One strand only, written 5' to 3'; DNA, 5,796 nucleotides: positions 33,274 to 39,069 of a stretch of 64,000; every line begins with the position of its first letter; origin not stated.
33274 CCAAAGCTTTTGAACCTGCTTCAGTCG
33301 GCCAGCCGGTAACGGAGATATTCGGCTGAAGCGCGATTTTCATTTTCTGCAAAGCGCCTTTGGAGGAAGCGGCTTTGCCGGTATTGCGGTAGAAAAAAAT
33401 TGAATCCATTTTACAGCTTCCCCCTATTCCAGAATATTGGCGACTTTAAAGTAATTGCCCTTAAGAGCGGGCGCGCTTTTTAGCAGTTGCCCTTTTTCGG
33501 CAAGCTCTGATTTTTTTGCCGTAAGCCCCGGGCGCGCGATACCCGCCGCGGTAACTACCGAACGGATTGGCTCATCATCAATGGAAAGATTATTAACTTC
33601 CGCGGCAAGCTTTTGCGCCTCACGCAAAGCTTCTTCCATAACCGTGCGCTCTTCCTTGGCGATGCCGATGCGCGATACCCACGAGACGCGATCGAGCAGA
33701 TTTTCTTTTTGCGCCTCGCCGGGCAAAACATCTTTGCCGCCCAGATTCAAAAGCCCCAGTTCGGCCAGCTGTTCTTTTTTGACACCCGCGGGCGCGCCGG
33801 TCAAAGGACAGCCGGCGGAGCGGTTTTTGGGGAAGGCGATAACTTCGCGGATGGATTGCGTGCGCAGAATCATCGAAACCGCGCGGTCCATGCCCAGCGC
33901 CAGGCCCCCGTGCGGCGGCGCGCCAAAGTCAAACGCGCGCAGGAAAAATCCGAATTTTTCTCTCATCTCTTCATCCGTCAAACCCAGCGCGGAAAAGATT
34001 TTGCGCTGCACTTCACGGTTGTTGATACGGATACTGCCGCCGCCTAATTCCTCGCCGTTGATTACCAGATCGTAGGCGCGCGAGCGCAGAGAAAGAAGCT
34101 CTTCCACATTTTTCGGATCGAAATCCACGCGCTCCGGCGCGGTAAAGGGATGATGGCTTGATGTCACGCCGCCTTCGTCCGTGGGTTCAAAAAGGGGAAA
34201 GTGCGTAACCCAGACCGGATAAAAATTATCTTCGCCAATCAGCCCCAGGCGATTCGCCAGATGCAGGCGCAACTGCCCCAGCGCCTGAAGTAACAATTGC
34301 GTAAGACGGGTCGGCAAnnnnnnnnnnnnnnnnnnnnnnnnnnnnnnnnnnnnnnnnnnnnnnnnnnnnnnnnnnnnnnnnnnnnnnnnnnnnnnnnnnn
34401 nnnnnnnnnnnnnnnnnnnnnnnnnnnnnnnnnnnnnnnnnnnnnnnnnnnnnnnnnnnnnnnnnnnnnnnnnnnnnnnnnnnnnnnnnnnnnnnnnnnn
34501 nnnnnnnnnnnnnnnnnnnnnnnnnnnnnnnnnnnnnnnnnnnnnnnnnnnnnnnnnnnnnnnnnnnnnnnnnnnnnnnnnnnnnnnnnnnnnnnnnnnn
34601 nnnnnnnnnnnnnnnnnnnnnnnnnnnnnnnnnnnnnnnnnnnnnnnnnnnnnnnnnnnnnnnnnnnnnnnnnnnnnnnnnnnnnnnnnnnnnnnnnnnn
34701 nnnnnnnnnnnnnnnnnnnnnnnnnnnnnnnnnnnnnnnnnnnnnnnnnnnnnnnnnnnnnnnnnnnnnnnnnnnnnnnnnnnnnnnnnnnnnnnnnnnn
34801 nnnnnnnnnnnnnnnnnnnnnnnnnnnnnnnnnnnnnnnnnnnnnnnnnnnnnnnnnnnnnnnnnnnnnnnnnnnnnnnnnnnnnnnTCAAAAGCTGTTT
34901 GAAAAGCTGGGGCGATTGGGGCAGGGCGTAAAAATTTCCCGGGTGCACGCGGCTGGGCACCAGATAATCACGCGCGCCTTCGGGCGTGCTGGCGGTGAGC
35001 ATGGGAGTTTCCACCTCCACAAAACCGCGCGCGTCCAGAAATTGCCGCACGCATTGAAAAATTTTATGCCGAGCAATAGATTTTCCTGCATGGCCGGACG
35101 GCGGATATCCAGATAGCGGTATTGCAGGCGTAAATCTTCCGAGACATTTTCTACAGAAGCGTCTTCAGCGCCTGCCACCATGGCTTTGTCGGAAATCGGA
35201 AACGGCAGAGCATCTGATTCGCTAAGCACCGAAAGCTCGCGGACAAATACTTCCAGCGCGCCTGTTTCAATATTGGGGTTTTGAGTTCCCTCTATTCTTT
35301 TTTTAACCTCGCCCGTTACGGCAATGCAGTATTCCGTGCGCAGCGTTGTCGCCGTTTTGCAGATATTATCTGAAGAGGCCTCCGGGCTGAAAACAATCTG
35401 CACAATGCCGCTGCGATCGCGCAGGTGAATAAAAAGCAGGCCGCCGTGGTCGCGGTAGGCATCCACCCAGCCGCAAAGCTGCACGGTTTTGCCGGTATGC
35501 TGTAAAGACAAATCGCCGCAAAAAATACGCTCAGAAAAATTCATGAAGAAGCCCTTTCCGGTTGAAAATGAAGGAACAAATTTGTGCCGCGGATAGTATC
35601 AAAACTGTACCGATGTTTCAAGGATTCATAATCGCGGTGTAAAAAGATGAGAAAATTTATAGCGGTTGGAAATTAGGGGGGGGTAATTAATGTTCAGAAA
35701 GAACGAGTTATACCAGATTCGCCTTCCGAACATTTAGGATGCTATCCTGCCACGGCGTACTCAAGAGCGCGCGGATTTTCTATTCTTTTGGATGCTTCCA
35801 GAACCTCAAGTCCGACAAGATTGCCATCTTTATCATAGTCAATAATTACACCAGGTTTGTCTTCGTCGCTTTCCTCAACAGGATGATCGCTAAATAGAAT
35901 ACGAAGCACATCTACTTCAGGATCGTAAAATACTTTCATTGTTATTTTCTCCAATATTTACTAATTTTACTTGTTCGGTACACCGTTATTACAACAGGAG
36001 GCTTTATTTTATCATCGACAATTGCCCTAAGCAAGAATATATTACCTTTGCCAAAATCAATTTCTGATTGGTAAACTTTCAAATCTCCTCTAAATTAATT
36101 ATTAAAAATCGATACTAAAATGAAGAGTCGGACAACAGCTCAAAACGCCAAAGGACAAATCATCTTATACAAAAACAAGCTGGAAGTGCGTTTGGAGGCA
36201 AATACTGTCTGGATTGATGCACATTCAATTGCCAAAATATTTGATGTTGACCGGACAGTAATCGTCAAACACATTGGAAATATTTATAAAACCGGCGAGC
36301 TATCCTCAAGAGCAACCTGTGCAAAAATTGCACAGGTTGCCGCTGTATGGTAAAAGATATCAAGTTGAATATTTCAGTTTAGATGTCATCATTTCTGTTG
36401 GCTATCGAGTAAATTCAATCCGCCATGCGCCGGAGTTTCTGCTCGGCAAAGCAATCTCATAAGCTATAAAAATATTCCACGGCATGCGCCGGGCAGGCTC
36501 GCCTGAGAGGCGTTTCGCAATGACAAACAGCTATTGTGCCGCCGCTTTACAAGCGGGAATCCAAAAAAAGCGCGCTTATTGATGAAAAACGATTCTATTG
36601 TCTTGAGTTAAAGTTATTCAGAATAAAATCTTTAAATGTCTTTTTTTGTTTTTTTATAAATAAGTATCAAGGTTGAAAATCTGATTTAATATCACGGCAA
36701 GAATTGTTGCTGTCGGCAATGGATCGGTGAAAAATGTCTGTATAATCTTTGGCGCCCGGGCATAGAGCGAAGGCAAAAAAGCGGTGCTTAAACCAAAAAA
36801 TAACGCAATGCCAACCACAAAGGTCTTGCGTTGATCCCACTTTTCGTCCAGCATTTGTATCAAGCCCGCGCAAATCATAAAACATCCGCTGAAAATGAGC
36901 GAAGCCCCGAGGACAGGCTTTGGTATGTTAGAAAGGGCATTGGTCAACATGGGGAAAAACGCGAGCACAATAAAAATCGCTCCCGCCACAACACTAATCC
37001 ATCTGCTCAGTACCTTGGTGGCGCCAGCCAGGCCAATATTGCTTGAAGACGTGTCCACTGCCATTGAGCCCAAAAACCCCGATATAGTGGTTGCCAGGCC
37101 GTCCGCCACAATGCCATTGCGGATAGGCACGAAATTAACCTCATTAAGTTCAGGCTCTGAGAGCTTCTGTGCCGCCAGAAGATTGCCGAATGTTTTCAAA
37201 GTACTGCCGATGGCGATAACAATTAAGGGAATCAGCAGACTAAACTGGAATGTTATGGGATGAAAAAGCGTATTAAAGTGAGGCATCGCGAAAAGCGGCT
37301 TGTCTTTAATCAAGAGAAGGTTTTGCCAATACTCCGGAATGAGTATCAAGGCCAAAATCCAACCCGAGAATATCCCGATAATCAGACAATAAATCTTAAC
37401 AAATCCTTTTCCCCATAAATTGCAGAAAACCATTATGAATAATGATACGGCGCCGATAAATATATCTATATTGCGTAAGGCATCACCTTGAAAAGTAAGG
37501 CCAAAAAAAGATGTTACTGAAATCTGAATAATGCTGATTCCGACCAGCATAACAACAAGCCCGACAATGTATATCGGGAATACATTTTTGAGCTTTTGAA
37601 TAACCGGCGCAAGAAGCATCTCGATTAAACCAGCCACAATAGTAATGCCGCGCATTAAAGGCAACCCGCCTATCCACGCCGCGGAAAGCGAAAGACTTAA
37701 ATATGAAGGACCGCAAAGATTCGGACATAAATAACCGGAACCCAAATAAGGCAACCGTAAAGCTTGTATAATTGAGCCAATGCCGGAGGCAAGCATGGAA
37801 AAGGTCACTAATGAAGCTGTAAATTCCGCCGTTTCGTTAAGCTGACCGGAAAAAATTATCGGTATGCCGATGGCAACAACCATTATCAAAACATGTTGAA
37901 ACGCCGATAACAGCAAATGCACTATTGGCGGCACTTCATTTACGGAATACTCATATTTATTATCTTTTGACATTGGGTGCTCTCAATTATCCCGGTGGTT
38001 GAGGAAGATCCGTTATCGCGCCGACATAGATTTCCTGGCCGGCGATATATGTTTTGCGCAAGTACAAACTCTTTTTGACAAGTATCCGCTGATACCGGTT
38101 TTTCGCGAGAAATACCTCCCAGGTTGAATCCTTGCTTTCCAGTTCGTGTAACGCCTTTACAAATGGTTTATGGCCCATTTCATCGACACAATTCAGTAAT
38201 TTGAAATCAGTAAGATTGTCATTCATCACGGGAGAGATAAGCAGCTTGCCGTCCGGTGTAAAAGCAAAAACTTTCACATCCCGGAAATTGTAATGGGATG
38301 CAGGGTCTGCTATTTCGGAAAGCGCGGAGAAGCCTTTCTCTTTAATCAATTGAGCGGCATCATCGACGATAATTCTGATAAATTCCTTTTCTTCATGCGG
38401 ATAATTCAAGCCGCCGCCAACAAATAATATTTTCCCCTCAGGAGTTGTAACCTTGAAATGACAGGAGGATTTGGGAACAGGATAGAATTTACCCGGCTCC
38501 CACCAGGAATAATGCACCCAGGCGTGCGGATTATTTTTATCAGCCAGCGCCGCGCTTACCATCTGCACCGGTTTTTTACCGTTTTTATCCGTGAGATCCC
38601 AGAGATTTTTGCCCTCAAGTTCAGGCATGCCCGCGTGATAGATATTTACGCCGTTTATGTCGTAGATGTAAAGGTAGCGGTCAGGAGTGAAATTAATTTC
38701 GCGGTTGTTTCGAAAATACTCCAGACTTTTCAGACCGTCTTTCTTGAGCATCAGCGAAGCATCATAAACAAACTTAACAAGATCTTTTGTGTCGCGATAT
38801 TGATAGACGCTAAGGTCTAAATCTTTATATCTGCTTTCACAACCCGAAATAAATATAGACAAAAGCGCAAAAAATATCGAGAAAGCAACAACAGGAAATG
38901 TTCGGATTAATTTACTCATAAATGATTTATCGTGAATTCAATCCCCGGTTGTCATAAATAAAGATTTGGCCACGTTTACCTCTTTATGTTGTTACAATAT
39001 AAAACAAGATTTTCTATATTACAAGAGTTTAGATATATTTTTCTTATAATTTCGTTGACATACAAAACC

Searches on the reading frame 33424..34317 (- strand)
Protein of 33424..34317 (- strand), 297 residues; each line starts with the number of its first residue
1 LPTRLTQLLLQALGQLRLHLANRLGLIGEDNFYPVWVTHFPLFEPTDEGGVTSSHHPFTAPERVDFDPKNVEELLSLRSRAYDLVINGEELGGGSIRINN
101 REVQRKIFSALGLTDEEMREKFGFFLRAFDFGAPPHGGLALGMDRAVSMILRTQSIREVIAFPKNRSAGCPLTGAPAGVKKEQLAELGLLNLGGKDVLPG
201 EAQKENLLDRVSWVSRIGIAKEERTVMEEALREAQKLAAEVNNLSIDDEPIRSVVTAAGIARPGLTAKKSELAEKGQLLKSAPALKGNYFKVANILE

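Call 51: search_protein_families(library=pfam, proteins=[window:33424-34317:-], max_evalue=0.001)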
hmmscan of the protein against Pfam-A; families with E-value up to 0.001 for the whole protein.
window:33424-34317:- (297 aa): 1 family
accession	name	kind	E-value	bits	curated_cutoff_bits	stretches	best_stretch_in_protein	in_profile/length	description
PF00152.25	tRNA-synt_2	-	8.2e-42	143.8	25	1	28-166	186-308/308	tRNA synthetases class II (D, K and N)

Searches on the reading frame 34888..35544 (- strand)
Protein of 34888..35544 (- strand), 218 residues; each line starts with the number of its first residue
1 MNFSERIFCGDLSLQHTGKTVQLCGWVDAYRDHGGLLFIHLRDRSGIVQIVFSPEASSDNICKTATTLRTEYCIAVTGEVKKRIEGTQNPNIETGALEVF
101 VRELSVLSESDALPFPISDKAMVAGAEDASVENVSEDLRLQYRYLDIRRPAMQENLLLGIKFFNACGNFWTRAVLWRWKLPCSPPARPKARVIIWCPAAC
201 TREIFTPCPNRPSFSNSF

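Call 51: search_protein_families(library=pfam, proteins=[window:34888-35544:-], max_evalue=0.001)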
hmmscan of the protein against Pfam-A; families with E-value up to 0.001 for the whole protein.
window:34888-35544:- (218 aa): 1 family
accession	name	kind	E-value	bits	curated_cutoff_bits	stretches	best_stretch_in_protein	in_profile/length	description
PF01336.31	tRNA_anti-codon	-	5.5e-17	61.9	27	1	21-107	1-75/75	OB-fold nucleic acid binding domain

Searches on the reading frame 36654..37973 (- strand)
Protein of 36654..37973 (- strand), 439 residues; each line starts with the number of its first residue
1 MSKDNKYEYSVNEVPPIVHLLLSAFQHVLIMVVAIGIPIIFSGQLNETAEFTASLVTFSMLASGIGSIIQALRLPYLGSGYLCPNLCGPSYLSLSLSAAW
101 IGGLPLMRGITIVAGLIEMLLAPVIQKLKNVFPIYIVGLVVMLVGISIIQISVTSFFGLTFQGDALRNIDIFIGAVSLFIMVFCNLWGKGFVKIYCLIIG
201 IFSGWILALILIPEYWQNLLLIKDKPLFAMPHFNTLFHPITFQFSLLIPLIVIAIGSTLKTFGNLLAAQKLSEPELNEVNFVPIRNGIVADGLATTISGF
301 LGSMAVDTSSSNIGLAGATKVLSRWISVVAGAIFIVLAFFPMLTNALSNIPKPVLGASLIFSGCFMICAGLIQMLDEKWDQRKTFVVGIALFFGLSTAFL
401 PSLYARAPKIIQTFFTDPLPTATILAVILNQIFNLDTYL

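Call 42: search_protein_families(library=pfam, proteins=[window:36654-37973:-], max_evalue=0.001)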
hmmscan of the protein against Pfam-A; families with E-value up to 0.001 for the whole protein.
window:36654-37973:- (439 aa): 1 family
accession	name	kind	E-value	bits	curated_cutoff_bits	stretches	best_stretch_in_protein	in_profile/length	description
PF00860.26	Xan_ur_permease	-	5.1e-52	177.3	27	1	20-401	3-387/389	Permease family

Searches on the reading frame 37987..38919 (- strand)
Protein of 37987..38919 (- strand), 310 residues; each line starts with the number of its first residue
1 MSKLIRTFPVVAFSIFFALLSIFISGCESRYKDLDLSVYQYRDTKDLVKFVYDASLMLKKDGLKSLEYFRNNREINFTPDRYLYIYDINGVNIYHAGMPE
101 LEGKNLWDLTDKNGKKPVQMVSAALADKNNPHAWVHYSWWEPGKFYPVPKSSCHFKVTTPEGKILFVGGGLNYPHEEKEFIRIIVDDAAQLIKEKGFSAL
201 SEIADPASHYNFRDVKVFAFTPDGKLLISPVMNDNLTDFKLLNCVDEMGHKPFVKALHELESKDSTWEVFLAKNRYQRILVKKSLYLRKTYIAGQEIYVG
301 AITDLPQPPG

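Call 42: search_protein_families(library=pfam, proteins=[window:37987-38919:-], max_evalue=0.001)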
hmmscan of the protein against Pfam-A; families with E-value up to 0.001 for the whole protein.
window:37987-38919:- (310 aa): 2 families
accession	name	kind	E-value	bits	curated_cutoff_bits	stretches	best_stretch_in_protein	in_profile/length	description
PF08269.17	dCache_2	-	2.1e-15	57.1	26.5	1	80-147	94-160/298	Cache domain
PF17200.10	sCache_2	-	9e-12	45.6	25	1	74-152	47-124/155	Single Cache domain 2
